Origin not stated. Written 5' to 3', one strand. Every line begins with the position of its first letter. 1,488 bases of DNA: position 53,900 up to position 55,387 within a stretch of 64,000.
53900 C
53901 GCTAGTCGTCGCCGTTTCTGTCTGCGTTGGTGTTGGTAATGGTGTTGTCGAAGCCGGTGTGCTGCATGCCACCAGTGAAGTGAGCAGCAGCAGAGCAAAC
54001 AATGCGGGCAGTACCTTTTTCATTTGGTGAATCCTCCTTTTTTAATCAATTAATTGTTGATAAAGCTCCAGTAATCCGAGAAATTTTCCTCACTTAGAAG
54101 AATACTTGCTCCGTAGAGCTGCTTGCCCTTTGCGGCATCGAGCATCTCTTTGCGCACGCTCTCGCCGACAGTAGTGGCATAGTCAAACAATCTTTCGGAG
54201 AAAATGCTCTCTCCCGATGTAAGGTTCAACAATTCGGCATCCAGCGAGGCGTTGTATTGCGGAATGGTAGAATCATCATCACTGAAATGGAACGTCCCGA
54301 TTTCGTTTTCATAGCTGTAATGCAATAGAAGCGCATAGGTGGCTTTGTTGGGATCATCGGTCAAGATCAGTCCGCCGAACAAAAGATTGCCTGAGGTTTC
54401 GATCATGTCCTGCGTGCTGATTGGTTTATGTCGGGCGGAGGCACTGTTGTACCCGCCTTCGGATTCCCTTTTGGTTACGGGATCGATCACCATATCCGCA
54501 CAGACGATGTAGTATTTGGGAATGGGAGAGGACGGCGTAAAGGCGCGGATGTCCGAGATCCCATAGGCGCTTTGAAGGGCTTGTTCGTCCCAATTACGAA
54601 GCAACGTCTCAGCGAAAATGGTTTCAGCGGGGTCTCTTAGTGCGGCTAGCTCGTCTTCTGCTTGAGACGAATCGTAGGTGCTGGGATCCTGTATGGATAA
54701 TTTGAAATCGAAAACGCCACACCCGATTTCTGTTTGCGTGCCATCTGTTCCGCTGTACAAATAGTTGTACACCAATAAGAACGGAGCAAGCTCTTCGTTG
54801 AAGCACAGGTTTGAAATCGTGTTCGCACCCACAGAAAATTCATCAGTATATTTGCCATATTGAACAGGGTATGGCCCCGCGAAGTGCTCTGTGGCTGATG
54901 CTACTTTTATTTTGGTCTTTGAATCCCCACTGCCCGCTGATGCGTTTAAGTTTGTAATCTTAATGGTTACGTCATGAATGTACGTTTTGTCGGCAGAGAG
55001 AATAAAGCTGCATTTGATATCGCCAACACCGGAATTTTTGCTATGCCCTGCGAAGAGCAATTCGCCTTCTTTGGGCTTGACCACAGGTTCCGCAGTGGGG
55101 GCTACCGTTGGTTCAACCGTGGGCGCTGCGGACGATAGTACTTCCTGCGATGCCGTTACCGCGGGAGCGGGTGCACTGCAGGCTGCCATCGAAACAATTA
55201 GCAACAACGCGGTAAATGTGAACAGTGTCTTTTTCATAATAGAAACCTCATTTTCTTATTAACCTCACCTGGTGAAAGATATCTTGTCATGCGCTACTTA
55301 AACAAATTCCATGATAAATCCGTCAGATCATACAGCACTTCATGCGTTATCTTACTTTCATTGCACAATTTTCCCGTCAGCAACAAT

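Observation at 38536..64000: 25-kb co-directional array of at least 11 paralogues of an unrecognised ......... / HEAT-like / His-x-Asp-tail family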

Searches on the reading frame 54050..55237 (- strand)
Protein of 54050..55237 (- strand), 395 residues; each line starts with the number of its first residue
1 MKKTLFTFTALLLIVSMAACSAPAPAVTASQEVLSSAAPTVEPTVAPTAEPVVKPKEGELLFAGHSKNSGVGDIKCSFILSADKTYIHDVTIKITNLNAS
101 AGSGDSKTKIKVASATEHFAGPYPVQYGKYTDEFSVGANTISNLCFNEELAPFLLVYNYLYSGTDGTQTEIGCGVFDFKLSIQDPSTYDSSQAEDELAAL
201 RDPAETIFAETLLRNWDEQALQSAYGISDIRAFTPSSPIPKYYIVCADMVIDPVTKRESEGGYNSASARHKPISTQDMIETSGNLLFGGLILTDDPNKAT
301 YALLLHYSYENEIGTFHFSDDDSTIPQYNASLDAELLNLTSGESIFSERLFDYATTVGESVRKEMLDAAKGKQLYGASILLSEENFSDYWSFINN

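Call 7: search_protein_families(library=pfam, proteins=[window:54050-55237:-], max_evalue=0.01)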
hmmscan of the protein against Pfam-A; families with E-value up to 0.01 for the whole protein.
window:54050-55237:- (395 aa): 1 family
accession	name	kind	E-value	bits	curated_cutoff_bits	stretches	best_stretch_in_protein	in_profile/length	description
PF04886.17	PT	-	0.0014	18.6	26.2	1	36-55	3-22/36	PT disordered repeat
